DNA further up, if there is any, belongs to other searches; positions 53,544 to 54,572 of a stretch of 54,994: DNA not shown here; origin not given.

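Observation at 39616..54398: Ten-gene operon joining the glutamine amidotransferases of four pathways behind a GAF-ANTAR regulator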

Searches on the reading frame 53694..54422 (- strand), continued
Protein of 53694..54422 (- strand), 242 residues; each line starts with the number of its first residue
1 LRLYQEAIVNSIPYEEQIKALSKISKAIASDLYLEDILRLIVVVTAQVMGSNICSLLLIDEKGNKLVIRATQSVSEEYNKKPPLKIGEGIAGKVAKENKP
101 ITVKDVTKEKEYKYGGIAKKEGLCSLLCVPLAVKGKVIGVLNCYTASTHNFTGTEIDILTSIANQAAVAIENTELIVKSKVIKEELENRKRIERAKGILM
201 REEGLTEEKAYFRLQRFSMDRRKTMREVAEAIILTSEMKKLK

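Call 46: find_encoding_contigs(protein=P0135, flank=10000, max_places=2)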
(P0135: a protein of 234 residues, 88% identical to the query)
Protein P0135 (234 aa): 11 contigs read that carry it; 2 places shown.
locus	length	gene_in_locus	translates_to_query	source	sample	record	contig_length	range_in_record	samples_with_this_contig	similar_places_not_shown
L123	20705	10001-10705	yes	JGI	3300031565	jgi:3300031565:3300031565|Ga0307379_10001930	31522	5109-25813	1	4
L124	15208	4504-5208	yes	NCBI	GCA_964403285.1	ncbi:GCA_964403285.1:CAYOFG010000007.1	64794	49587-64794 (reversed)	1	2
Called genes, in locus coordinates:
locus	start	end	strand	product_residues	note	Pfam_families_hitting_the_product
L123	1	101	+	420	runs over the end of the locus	PF00909:Ammonium_transp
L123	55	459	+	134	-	PF00543:P-II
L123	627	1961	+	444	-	PF03951:Gln-synt_N, PF00120:Gln-synt_C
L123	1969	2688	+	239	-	PF00117:GATase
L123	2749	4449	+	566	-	PF00795:CN_hydrolase, PF02540:NAD_synthase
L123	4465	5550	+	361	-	PF00310:GATase_2, PF13522:GATase_6 (faint), PF13537:GATase_7 (faint)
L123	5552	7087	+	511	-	PF13237:Fer4_10 (weak), PF14697:Fer4_21 (weak), PF12838:Fer4_7, PF13187:Fer4_9 (weak), PF00037:Fer4 (weak), PF01645:Glu_synthase, PF00478:IMPDH, PF01070:FMN_dh, +3 more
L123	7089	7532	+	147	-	PF12797:Fer4_2 (faint), PF13237:Fer4_10 (faint), PF13484:Fer4_16 (faint), PF13247:Fer4_11, PF12838:Fer4_7, PF00037:Fer4, PF12837:Fer4_6 (weak), PF13187:Fer4_9 (weak), +1 more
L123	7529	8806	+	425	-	PF07992:Pyr_redox_2, PF13738:Pyr_redox_3 (weak), PF00070:Pyr_redox, PF18267:Rubredoxin_C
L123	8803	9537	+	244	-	PF01493:GXGXG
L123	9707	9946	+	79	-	-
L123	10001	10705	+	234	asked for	PF01590:GAF, PF13185:GAF_2, PF13492:GAF_3, PF22922:GAF_NLP (faint), PF03861:ANTAR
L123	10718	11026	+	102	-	PF02954:HTH_8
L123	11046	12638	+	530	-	PF01645:Glu_synthase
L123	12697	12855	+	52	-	-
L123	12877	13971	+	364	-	PF00988:CPSase_sm_chain, PF00117:GATase, PF07722:Peptidase_C26 (weak)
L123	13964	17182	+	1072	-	PF25596:CPSase_L_D1, PF02786:CPSase_L_D2, PF02787:CPSase_L_D3, PF25596:CPSase_L_D1, PF02222:ATP-grasp, PF02786:CPSase_L_D2, PF07478:Dala_Dala_lig_C, PF02142:MGS, +7 more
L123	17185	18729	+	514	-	PF00117:GATase, PF07722:Peptidase_C26, PF02540:NAD_synthase (faint), PF00764:Arginosuc_synth (weak), PF00958:GMP_synt_C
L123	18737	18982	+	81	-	PF02700:PurS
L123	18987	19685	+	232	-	PF13507:GATase_5, PF01965:DJ-1_PfpI, PF07685:GATase_3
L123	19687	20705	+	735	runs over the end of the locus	PF18072:FGAR-AT_linker, PF00586:AIRS, PF02769:AIRS_C, PF00586:AIRS, PF02769:AIRS_C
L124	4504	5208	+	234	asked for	PF01590:GAF, PF13185:GAF_2, PF13492:GAF_3, PF22922:GAF_NLP (faint), PF03861:ANTAR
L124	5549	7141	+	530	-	PF01645:Glu_synthase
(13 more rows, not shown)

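Call 52: search_solved_structures(query=window:53694-54398:-, max_evalue=0.001, show_alignments=2)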
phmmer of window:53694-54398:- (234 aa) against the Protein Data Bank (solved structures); distinct sequences matched with E-value up to 0.001: 19.
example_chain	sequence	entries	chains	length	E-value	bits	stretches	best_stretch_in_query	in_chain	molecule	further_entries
3e0y_A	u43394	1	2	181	3.7e-17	65.8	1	9-172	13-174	Conserved domain protein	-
3trc_A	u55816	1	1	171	3e-15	59.5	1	9-161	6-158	Phosphoenolpyruvate-protein phosphotransferase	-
4g3k_A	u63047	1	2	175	8.3e-14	54.8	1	8-162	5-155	Transcriptional regulator nlh1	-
4g3w_A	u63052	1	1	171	9.7e-14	54.6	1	8-137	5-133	Transcriptional regulator nlh1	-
3ci6_A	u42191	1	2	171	3.4e-12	49.5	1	9-159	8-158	Phosphoenolpyruvate-protein phosphotransferase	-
1s8n_A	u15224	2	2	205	8.9e-11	44.9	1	164-227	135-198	putative antiterminator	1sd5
5w10_A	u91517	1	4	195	1e-10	44.7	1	8-170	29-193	cGMP-specific phosphodiesterase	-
6wsh_A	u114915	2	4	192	4.2e-09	39.4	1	165-228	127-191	Response regulator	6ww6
4akk_A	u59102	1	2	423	2.5e-07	33.6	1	170-227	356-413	NITRATE REGULATORY PROTEIN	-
1ykd_A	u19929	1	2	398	3.8e-07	33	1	12-132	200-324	adenylate cyclase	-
3ibj_A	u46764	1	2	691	2.5e-06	30.4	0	11-167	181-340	cGMP-dependent 3',5'-cyclic phosphodiesterase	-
3hcy_A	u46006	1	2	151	4.2e-06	29.6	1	40-164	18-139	Putative two-component sensor histidine kinase protein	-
4g3v_A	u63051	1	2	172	8.4e-06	28.6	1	9-137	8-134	Transcriptional regulator nlh2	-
4mcw_A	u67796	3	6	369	8.9e-06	28.6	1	7-178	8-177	Metal dependent phosphohydrolase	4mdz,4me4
3lfv_A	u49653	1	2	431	1.6e-05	27.7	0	25-137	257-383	cGMP-specific 3',5'-cyclic phosphodiesterase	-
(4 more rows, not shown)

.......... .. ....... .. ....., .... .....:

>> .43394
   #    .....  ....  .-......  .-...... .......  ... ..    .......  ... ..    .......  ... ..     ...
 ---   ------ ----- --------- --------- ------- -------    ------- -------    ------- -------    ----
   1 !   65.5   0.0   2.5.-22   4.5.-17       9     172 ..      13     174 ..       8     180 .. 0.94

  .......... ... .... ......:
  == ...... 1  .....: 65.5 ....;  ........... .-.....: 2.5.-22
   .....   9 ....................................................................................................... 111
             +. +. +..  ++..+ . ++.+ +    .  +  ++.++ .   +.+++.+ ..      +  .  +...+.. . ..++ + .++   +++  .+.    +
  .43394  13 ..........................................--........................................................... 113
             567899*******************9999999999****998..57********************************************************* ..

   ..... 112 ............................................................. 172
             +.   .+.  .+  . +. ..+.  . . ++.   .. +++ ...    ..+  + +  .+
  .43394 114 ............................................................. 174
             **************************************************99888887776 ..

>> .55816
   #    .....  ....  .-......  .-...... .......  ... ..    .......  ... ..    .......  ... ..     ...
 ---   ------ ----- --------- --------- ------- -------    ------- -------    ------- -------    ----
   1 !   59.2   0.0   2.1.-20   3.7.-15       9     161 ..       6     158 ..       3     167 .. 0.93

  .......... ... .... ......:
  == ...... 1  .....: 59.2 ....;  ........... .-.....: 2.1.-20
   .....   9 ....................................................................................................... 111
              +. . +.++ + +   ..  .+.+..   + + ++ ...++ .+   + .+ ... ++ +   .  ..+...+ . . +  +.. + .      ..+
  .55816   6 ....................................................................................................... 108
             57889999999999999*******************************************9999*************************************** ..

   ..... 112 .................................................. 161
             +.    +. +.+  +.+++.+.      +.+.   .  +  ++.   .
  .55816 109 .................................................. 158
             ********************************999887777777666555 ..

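Call 62: find_encoding_contigs(protein=P0158, flank=10000, max_places=1)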
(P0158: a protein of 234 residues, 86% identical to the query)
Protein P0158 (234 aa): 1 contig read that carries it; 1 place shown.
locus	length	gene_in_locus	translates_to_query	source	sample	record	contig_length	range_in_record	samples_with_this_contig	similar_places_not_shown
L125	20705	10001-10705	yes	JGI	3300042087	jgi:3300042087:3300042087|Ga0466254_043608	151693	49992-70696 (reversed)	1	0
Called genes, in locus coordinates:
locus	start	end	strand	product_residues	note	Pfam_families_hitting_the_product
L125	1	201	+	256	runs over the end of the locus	PF09694:Gcw_chp (weak)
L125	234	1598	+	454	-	PF00909:Ammonium_transp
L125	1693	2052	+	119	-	PF00543:P-II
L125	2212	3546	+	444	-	PF03951:Gln-synt_N, PF00120:Gln-synt_C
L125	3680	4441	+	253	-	PF02540:NAD_synthase, PF03054:tRNA_Me_trans (faint)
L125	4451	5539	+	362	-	PF00310:GATase_2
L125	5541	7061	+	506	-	PF14697:Fer4_21 (weak), PF12838:Fer4_7, PF13187:Fer4_9 (weak), PF00037:Fer4 (weak), PF04898:Glu_syn_central (weak), PF01645:Glu_synthase, PF00478:IMPDH, PF01070:FMN_dh, +2 more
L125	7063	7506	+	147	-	PF13237:Fer4_10 (faint), PF14697:Fer4_21 (faint), PF13187:Fer4_9 (faint), PF13247:Fer4_11, PF12838:Fer4_7 (weak), PF25160:LdpA_Fe-S-bd (weak), PF00037:Fer4, PF12837:Fer4_6 (weak)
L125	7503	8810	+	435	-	PF07992:Pyr_redox_2, PF13738:Pyr_redox_3, PF00070:Pyr_redox, PF18267:Rubredoxin_C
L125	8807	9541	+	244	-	PF01493:GXGXG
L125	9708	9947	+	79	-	-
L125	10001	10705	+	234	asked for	PF22922:GAF_NLP (faint), PF01590:GAF, PF13185:GAF_2, PF13492:GAF_3, PF03861:ANTAR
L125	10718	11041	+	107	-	PF02954:HTH_8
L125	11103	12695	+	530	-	PF01645:Glu_synthase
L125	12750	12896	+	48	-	-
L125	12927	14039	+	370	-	PF00988:CPSase_sm_chain, PF00117:GATase, PF07722:Peptidase_C26 (weak)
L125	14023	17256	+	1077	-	PF25596:CPSase_L_D1, PF02786:CPSase_L_D2, PF02787:CPSase_L_D3, PF25596:CPSase_L_D1, PF02786:CPSase_L_D2, PF02222:ATP-grasp, PF07478:Dala_Dala_lig_C, PF15632:ATPgrasp_Ter, +6 more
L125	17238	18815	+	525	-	PF00117:GATase, PF07722:Peptidase_C26 (weak), PF02540:NAD_synthase (faint), PF03054:tRNA_Me_trans (faint), PF00958:GMP_synt_C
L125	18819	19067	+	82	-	PF02700:PurS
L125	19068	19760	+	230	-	PF13507:GATase_5, PF07685:GATase_3, PF01965:DJ-1_PfpI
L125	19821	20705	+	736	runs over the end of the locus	PF18072:FGAR-AT_linker, PF00586:AIRS, PF02769:AIRS_C, PF00586:AIRS, PF02769:AIRS_C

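Call 63: find_encoding_contigs(protein=P0188, flank=10000, max_places=1)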
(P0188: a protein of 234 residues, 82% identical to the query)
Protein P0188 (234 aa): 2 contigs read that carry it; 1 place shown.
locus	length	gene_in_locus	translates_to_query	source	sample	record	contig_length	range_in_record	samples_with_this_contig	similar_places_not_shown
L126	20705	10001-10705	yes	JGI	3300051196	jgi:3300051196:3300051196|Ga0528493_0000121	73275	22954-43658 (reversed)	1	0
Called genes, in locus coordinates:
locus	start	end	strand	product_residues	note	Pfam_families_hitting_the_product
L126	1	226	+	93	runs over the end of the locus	-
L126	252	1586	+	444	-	PF03951:Gln-synt_N, PF00120:Gln-synt_C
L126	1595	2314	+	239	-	PF00117:GATase, PF07722:Peptidase_C26 (weak)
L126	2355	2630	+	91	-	PF02954:HTH_8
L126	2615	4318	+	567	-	PF00795:CN_hydrolase, PF02540:NAD_synthase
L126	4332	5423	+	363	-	PF00310:GATase_2, PF13522:GATase_6 (faint), PF13537:GATase_7 (faint)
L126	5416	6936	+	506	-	PF14697:Fer4_21 (weak), PF12838:Fer4_7, PF13187:Fer4_9 (weak), PF00037:Fer4 (weak), PF04898:Glu_syn_central (weak), PF01645:Glu_synthase, PF00478:IMPDH, PF04898:Glu_syn_central (weak), +1 more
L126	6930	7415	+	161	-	PF12838:Fer4_7 (faint), PF14697:Fer4_21 (faint), PF00037:Fer4 (faint), PF12837:Fer4_6 (faint), PF13247:Fer4_11, PF13187:Fer4_9 (weak)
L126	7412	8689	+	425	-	PF03486:HI0933_like (faint), PF07992:Pyr_redox_2, PF13454:NAD_binding_9 (faint), PF13738:Pyr_redox_3, PF01266:DAO (faint), PF00070:Pyr_redox, PF18267:Rubredoxin_C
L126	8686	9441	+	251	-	PF01493:GXGXG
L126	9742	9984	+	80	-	-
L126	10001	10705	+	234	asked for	PF01590:GAF, PF13185:GAF_2, PF13492:GAF_3, PF03861:ANTAR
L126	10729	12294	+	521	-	PF01645:Glu_synthase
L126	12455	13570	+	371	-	PF00988:CPSase_sm_chain, PF00117:GATase, PF07722:Peptidase_C26 (weak)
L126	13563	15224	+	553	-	PF25596:CPSase_L_D1, PF02786:CPSase_L_D2, PF07478:Dala_Dala_lig_C (faint), PF13535:ATP-grasp_4 (weak), PF02787:CPSase_L_D3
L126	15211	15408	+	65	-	-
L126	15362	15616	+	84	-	PF02700:PurS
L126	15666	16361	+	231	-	PF13507:GATase_5, PF00117:GATase (weak), PF01965:DJ-1_PfpI, PF07685:GATase_3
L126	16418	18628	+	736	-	PF18072:FGAR-AT_linker, PF00586:AIRS, PF02769:AIRS_C, PF00586:AIRS, PF02769:AIRS_C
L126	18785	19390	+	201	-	PF00117:GATase, PF01174:SNO (weak), PF07685:GATase_3 (weak)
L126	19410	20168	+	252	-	PF00977:His_biosynth, PF01207:Dus (faint), PF03060:NMO (faint)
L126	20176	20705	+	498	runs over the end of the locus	PF13230:GATase_4 (weak), PF13522:GATase_6, PF13537:GATase_7, PF00156:Pribosyltran (weak)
